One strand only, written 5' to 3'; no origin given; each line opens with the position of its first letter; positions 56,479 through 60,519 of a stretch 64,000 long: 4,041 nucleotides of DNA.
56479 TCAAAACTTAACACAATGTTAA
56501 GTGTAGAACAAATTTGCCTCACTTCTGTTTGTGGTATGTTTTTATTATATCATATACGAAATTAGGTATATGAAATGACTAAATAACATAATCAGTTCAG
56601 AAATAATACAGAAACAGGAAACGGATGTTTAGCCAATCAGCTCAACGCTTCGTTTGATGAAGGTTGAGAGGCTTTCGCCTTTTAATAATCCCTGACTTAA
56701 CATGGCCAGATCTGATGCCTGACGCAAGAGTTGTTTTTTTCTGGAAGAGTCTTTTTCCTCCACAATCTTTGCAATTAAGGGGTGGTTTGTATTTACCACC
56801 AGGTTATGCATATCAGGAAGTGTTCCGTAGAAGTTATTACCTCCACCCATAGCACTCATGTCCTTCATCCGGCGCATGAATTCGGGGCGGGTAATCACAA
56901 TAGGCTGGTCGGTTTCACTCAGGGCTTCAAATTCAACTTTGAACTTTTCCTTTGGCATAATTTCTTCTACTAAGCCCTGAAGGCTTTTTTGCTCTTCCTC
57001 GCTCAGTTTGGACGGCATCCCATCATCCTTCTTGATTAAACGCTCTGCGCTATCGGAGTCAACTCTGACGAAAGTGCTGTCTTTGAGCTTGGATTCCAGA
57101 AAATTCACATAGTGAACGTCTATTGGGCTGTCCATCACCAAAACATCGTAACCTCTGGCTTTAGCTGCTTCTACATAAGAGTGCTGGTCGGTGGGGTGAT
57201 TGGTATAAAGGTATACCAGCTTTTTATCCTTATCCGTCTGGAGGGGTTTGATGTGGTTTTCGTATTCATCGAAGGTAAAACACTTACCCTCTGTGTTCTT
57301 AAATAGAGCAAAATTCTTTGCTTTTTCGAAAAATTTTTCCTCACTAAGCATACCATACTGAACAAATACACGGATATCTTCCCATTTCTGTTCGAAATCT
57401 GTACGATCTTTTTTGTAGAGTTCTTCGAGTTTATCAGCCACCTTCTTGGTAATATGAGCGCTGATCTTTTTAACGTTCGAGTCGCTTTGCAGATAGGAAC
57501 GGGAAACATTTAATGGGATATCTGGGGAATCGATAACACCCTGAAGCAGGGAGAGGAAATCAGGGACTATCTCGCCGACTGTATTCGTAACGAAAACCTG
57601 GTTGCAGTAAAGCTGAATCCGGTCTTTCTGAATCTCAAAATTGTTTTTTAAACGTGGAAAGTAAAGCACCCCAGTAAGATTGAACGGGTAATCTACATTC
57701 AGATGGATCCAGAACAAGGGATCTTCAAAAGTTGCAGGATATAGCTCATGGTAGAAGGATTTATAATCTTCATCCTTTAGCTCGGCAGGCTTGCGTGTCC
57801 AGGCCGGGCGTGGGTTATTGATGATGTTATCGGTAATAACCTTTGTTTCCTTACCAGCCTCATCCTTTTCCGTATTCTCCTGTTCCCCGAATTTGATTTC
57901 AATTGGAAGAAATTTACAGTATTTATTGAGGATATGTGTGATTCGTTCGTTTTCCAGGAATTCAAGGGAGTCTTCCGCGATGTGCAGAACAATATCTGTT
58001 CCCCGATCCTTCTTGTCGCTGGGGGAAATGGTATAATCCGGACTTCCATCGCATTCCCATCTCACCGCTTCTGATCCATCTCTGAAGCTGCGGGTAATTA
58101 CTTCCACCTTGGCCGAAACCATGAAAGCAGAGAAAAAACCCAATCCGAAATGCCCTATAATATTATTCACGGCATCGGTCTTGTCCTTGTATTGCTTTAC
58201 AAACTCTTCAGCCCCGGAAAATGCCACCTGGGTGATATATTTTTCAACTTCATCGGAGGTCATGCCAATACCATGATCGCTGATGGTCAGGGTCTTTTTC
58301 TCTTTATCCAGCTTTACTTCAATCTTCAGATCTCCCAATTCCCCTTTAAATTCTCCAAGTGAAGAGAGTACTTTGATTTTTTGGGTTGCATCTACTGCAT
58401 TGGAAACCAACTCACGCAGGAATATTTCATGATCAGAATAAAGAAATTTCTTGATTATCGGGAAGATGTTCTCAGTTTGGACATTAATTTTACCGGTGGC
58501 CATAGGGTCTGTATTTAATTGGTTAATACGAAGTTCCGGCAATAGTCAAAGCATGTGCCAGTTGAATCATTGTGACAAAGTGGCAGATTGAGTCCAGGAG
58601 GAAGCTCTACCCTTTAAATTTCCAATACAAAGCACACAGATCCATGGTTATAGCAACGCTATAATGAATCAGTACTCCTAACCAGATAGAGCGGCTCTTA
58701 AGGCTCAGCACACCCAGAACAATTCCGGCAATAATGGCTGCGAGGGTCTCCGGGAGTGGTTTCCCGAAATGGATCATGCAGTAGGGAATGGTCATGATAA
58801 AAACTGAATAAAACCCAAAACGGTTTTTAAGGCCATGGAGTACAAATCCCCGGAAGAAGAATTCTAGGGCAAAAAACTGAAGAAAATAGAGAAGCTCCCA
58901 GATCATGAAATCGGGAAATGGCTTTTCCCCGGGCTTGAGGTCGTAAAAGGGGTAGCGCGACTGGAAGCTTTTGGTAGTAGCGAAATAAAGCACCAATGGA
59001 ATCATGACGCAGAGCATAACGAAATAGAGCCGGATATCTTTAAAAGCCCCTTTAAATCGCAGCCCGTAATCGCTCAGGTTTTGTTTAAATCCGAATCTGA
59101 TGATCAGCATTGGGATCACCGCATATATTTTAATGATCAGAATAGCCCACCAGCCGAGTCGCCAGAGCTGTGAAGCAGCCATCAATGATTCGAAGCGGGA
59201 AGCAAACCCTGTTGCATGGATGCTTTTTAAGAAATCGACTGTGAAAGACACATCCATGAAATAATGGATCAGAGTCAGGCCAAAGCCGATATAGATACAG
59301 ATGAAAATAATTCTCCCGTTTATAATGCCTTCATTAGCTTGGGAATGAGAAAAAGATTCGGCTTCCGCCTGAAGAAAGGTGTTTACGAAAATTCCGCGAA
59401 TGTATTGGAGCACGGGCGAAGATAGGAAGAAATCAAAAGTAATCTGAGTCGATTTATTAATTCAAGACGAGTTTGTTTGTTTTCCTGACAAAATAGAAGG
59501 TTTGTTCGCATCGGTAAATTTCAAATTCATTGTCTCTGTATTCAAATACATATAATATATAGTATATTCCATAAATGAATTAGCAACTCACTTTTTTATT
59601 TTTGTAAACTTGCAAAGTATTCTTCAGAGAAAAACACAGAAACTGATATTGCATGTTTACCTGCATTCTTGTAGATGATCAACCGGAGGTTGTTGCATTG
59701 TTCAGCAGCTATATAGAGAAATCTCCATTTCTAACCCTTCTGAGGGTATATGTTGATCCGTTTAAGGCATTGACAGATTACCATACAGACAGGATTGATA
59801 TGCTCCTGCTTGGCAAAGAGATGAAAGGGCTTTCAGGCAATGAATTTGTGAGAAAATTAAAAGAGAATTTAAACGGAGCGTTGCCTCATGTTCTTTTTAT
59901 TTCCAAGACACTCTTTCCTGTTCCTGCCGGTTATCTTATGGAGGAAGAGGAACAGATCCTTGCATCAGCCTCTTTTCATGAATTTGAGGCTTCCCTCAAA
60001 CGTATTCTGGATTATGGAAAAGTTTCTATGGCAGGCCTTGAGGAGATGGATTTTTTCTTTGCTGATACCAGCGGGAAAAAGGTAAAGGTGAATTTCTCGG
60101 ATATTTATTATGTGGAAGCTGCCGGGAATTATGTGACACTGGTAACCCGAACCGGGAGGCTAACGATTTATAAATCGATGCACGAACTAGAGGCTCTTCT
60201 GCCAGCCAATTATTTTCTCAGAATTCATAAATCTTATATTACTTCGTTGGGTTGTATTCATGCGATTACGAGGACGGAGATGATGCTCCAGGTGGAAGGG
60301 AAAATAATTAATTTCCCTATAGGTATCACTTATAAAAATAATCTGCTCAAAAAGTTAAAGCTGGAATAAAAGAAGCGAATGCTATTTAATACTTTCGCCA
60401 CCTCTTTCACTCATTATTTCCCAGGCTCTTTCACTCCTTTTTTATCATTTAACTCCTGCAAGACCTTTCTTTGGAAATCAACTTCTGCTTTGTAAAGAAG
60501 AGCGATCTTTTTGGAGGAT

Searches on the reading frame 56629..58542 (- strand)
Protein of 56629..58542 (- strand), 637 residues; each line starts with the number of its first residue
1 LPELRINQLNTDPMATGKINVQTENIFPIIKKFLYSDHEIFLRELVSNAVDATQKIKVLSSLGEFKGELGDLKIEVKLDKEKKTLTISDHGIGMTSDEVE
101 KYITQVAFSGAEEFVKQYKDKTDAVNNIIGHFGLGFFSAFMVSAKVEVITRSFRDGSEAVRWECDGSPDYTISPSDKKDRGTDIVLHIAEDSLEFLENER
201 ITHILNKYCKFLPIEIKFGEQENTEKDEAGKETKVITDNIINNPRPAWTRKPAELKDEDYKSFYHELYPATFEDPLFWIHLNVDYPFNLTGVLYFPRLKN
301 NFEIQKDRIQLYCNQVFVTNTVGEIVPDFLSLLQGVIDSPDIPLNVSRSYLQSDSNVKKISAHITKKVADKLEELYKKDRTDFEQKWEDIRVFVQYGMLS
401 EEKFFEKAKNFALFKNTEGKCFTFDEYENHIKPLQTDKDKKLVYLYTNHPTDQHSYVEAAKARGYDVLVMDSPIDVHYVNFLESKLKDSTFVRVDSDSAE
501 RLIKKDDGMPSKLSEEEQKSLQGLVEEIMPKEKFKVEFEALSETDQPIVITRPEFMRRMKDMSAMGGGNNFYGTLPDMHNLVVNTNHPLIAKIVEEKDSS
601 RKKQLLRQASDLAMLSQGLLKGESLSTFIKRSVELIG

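Call 70: search_protein_families(library=pfam, proteins=[window:56629-58542:-], max_evalue=0.0001)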
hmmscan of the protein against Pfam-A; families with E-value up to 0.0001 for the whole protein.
window:56629-58542:- (637 aa): 3 families
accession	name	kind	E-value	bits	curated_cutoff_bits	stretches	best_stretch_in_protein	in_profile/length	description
PF00183.23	HSP90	-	2.5e-52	178.9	24.4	1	222-610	63-457/518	Hsp90 protein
PF13589.12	HATPase_c_3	-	4.8e-11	43.3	25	1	40-154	5-96/137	Histidine kinase-, DNA gyrase B-, and HSP90-like ATPase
PF02518.31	HATPase_c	-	6.5e-07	30.2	26.4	1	42-188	10-107/111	Histidine kinase-, DNA gyrase B-, and HSP90-like ATPase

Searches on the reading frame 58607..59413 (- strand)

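Call 70: search_protein_families(library=pfam, proteins=[window:58607-59413:-], max_evalue=0.0001)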
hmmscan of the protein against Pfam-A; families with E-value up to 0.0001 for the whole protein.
window:58607-59413:- (268 aa): 1 family
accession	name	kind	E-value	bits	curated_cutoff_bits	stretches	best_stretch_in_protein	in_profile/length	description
PF02517.21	Rce1-like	-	3.8e-11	43.6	22.4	1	170-252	6-89/93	Type II CAAX prenyl endopeptidase Rce1-like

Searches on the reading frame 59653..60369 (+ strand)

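Call 70: search_protein_families(library=pfam, proteins=[window:59653-60369:+], max_evalue=0.0001)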
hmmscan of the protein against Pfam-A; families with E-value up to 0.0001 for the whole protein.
window:59653-60369:+ (238 aa): 2 families
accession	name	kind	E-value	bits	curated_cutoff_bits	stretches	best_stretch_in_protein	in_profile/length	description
PF04397.21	LytTR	-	6.3e-18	65.3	22.6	1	143-235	3-97/98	LytTr DNA-binding domain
PF00072.30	Response_reg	-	3.2e-06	27.7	30.2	1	5-84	2-77/111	Response regulator receiver domain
